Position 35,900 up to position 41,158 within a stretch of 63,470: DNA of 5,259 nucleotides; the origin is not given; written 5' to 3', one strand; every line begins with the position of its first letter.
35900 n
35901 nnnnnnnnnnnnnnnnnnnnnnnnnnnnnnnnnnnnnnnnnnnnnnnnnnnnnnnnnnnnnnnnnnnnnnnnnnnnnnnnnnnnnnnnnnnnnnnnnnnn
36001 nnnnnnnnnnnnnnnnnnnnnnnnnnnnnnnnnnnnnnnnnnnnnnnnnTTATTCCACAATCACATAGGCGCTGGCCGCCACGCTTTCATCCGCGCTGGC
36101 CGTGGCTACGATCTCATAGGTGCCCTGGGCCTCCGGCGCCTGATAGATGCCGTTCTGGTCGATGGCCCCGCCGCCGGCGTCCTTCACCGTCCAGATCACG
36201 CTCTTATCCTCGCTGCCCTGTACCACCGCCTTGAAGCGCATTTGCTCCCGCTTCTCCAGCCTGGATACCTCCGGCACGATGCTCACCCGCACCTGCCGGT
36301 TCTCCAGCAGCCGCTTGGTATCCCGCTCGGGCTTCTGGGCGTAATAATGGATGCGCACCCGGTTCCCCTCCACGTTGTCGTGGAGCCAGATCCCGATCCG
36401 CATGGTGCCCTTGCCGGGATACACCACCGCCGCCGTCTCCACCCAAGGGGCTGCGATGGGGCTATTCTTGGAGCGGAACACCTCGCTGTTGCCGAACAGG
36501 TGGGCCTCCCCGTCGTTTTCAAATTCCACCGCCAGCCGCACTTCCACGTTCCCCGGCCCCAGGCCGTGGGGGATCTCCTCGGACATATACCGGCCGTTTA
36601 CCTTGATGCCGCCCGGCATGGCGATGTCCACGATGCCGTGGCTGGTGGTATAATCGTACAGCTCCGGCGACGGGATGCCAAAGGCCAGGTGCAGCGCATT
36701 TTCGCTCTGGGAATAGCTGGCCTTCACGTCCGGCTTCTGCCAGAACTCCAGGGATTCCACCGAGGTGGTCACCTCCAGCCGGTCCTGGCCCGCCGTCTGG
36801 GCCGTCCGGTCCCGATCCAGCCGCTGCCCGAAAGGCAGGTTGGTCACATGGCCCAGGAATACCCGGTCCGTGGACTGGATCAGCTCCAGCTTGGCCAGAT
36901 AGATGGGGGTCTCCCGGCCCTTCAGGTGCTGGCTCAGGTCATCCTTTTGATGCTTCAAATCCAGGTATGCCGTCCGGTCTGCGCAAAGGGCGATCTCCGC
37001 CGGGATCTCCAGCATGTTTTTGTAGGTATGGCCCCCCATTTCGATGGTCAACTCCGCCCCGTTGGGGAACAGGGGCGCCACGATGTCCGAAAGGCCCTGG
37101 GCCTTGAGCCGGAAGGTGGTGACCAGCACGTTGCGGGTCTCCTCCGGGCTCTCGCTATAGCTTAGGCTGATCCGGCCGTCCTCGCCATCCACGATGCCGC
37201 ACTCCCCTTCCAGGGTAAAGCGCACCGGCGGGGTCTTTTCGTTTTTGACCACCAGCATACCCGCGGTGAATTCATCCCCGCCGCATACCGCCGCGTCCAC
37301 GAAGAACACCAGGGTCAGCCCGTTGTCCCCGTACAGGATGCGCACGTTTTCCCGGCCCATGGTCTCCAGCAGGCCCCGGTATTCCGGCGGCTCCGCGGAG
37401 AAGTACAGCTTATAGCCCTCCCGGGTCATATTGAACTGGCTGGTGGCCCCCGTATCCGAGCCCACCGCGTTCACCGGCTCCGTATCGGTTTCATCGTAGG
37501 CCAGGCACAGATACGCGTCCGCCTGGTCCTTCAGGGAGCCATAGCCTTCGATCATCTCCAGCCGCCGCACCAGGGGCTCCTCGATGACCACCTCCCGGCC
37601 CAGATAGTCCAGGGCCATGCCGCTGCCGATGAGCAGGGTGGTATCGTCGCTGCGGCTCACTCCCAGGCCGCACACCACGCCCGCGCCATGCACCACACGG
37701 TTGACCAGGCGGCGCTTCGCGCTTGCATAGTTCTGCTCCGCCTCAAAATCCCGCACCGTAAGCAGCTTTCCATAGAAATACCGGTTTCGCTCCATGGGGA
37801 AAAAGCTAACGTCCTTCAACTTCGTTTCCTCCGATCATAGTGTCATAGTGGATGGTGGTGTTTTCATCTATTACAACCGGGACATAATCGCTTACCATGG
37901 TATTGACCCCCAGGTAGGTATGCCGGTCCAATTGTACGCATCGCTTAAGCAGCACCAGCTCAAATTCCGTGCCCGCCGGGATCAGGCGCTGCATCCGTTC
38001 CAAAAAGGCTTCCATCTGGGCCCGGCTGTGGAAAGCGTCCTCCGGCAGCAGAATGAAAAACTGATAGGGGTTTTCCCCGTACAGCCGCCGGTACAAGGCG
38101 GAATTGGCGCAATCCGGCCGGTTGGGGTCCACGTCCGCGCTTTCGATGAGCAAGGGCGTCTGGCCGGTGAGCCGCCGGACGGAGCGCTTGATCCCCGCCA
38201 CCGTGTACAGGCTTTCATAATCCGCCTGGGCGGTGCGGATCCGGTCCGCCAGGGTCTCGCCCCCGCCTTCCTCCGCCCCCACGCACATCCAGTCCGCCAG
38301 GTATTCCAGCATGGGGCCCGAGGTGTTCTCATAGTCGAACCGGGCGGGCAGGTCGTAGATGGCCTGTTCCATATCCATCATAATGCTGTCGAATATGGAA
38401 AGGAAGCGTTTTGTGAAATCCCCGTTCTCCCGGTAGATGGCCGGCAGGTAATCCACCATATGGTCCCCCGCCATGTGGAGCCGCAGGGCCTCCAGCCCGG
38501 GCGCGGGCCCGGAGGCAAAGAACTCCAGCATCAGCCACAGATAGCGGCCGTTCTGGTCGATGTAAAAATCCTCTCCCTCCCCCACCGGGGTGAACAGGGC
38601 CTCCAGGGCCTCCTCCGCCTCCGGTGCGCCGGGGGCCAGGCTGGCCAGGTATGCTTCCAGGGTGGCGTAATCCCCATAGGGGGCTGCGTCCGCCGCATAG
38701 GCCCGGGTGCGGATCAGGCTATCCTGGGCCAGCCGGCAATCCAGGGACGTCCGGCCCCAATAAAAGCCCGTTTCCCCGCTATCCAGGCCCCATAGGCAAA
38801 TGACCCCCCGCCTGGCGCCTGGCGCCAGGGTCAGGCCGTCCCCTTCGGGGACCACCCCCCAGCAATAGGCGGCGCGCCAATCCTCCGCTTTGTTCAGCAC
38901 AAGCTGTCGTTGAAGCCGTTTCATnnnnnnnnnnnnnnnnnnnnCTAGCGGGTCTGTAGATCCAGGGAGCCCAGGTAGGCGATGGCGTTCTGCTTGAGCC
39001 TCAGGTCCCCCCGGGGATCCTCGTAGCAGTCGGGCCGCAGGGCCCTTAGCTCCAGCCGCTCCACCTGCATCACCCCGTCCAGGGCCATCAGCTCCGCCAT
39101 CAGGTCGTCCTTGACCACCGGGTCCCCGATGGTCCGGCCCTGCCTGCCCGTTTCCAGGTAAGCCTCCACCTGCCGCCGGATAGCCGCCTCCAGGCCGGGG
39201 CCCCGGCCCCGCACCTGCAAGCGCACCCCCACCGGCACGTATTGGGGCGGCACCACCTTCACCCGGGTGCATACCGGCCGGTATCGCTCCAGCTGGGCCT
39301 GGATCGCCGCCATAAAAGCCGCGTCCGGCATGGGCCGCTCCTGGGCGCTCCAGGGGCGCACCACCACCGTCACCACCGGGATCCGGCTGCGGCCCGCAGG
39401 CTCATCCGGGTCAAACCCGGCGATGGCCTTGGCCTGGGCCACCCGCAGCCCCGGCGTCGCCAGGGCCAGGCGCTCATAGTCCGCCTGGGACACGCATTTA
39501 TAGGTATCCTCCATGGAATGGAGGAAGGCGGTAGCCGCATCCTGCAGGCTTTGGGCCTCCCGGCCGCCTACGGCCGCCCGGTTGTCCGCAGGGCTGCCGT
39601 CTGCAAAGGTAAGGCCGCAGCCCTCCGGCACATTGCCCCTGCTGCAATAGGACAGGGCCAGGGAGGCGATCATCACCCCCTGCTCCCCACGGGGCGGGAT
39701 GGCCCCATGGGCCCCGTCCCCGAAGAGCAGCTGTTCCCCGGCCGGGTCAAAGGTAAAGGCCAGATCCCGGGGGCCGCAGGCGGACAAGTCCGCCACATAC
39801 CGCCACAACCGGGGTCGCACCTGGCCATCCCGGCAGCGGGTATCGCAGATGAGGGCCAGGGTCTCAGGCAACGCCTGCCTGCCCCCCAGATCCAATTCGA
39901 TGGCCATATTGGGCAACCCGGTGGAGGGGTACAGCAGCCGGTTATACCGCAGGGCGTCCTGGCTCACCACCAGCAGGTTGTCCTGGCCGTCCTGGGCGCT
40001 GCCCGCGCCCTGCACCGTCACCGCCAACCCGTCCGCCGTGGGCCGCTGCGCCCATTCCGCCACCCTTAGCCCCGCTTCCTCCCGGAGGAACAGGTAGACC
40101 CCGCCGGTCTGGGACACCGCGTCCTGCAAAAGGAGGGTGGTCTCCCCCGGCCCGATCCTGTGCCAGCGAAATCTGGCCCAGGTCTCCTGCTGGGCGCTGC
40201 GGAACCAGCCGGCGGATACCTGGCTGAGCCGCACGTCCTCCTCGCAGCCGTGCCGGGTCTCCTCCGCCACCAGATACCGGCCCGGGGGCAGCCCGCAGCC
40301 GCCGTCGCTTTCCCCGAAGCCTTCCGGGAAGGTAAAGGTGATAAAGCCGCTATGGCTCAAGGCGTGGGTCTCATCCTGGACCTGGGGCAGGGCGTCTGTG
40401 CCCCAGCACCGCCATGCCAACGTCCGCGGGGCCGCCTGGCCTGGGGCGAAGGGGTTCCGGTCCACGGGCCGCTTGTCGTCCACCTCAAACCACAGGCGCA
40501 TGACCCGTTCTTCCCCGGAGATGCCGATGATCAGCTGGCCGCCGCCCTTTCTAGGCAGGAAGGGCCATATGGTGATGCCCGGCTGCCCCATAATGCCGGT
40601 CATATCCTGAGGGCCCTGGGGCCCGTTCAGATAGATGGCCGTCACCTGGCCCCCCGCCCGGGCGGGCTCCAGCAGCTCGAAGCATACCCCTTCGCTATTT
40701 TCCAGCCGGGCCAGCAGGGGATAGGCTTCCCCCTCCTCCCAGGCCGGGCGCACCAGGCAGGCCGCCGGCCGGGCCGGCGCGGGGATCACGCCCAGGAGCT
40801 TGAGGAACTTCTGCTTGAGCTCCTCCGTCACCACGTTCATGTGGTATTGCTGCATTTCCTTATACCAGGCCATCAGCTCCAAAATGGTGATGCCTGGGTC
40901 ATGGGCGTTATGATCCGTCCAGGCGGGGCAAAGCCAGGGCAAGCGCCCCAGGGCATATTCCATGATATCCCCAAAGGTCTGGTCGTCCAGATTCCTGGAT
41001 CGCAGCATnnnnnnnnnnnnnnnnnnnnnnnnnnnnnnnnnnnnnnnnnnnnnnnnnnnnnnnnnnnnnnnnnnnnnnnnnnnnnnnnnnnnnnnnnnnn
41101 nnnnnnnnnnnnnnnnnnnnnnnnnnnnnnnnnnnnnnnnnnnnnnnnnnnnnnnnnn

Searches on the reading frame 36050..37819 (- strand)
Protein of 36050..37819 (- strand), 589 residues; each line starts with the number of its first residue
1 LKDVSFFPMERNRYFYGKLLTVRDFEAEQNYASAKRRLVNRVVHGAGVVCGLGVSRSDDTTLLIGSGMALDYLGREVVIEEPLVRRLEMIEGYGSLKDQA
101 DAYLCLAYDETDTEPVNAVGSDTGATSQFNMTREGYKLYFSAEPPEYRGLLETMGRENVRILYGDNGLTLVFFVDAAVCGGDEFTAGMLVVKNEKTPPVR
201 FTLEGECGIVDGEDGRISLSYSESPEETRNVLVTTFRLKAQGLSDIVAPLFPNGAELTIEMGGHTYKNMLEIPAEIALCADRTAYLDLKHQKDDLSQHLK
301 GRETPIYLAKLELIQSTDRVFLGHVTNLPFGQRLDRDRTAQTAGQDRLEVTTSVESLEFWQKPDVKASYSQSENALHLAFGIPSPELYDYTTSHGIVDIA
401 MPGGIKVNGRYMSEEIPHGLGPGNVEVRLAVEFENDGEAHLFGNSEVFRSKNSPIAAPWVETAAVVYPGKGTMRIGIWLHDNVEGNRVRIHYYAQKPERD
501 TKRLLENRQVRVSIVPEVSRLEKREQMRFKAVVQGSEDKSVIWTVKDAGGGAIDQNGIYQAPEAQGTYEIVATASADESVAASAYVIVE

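Call 4: search_protein_families(library=pfam, proteins=[window:36050-37819:-], max_evalue=0.01)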
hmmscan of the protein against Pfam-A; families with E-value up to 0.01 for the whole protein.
window:36050-37819:- (589 aa): 0 families

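Call 40: search_solved_structures(query=window:36050-37819:-, max_evalue=1)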
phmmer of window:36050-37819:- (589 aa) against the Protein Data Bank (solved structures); distinct sequences matched with E-value up to 1: 3.
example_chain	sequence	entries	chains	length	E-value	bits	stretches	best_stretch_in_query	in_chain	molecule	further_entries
7quz_AAA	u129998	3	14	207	0.1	14.5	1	511-588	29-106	Beta-1,3-glucanase bglH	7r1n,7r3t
9q2y_A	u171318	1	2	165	0.47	12.3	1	405-444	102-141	Anti-CBASS protein Acb1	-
9q2g_A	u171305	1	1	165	0.47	12.2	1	405-444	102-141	Anti-CBASS protein Acb1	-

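Call 65: search_protein_families(library=ncbifam, proteins=[window:36050-37819:-], max_evalue=0.01)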
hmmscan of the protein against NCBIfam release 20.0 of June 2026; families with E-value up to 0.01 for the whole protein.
window:36050-37819:- (589 aa): 1 family
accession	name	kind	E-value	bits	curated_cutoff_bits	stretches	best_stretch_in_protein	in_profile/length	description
NF053767.1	CIS13_fam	equivalog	1.7e-26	93.4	370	1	9-152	4-146/392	CIS13 family contractile injection system protein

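Call 80: find_related_loci(query=A3, collection=metagenome_contigs, flank=10000)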
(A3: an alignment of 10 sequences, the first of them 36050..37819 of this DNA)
Query A3 (589 aa) in metagenome_contigs; peptide patterns used: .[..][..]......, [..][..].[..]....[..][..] (x = any residue, [..] = any of these).
508 stretches matched a pattern; 363 encode a relative of the query (tblastn E <= 1e-3); the best 80 are kept; 80 distinct loci.
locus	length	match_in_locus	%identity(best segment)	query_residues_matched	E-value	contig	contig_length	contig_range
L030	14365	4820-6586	99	1-589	0e+0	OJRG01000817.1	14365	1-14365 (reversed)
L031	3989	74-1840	97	1-589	0e+0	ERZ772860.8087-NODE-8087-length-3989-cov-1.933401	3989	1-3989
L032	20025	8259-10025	97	1-589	0e+0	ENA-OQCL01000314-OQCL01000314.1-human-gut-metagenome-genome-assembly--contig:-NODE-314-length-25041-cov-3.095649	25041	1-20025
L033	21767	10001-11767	96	1-589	0e+0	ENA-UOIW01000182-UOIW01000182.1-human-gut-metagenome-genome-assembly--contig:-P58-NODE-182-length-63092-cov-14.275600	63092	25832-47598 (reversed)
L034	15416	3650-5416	86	1-589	0e+0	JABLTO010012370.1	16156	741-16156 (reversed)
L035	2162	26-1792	65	1-589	0e+0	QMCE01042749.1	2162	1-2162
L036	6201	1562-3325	65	1-589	0e+0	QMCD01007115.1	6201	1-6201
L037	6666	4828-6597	64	1-589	0e+0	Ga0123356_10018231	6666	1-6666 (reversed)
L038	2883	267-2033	63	1-588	0e+0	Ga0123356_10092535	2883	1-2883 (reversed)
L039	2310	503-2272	62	1-589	0e+0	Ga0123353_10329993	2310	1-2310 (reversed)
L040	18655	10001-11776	61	1-589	0e+0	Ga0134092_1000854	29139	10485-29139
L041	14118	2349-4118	60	3-589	0e+0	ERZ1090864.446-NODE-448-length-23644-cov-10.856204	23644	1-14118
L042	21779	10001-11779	60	1-589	0e+0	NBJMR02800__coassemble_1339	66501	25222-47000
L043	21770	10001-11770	60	3-589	0e+0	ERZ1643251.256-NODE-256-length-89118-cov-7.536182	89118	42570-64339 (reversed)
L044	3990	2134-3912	60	1-589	0e+0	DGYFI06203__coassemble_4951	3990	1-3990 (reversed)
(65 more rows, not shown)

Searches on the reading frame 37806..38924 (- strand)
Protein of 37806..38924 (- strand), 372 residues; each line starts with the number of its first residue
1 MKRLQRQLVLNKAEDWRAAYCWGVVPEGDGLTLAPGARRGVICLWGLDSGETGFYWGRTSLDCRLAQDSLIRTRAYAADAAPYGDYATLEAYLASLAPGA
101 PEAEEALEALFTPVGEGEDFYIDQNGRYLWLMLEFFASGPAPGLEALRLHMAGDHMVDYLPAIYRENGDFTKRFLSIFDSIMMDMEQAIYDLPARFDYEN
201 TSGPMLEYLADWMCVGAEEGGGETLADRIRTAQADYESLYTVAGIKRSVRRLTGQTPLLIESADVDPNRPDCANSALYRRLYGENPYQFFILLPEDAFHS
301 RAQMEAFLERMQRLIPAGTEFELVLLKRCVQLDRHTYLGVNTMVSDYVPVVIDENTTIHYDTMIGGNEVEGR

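Call 4: search_protein_families(library=pfam, proteins=[window:37806-38924:-], max_evalue=0.01)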
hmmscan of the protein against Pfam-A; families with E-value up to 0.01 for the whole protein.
window:37806-38924:- (372 aa): 0 families

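Call 65: search_protein_families(library=ncbifam, proteins=[window:37806-38924:-], max_evalue=0.01)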
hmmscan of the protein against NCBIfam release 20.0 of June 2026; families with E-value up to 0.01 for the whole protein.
window:37806-38924:- (372 aa): 2 families
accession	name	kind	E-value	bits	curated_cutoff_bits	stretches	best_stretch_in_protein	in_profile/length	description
NF053768.1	CIS12_fam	equivalog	3.6e-16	59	860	1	122-219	437-538/715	CIS12 family contractile injection system protein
TIGR02242.1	tail_TIGR02242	domain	1.3e-14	54.4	51.85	1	158-269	2-116/131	phage tail protein domain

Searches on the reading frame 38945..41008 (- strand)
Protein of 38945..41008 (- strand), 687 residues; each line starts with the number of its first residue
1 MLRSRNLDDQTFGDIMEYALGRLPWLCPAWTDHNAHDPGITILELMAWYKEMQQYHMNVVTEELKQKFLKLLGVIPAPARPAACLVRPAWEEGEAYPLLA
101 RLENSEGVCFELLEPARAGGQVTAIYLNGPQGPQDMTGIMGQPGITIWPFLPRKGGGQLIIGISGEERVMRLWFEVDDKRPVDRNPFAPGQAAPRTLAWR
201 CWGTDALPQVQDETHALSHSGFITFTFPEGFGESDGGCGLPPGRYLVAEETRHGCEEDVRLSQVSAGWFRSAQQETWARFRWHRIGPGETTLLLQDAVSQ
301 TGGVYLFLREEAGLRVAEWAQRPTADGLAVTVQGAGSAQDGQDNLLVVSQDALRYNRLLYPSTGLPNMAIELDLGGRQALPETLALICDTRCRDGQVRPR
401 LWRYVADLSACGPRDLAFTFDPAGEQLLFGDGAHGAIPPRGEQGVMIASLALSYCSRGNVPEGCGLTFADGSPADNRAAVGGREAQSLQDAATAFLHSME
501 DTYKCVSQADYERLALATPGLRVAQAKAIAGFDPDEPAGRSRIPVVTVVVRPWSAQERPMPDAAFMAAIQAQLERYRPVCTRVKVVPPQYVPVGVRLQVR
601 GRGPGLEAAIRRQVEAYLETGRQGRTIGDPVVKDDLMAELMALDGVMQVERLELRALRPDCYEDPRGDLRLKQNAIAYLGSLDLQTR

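Call 5: search_protein_families(library=pfam, proteins=[window:38945-41008:-], max_evalue=0.01)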
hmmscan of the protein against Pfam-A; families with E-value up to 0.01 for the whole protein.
window:38945-41008:- (687 aa): 1 family
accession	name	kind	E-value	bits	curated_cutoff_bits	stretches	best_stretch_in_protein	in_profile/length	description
PF04865.19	Baseplate_J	-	9.2e-07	28.9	21.1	1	455-627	75-247/255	Baseplate J-like protein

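Call 41: search_solved_structures(query=window:38945-41008:-, max_evalue=1)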
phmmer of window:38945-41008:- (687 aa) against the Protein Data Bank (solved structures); distinct sequences matched with E-value up to 1: 6.
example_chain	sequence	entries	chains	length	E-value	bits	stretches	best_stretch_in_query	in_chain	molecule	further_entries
9gtp_1K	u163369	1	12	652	5.6e-18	67.6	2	2-233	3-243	Baseplate protein J-like domain-containing protein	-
9rce_B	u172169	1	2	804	0.0007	21.1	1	6-48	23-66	SalCis12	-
7aeb_A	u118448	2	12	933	0.068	14.5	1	28-63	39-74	baseplate protein (Algo12)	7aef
9wsz_A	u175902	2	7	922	0.072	14.4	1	28-63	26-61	Baseplate protein Alg12 | The baseplate protein Alg12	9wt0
7b5h_AD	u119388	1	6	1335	0.096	14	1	28-49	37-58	All3315 protein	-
7aoi_AE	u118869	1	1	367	0.88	10.8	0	576-614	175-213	Ribosomal protein L3 mitochondrial, putative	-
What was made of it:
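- Cis11b is closest to the baseplate J-like chain of PDB 9GTP, presumably Streptomyces Cis11 (call 41).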
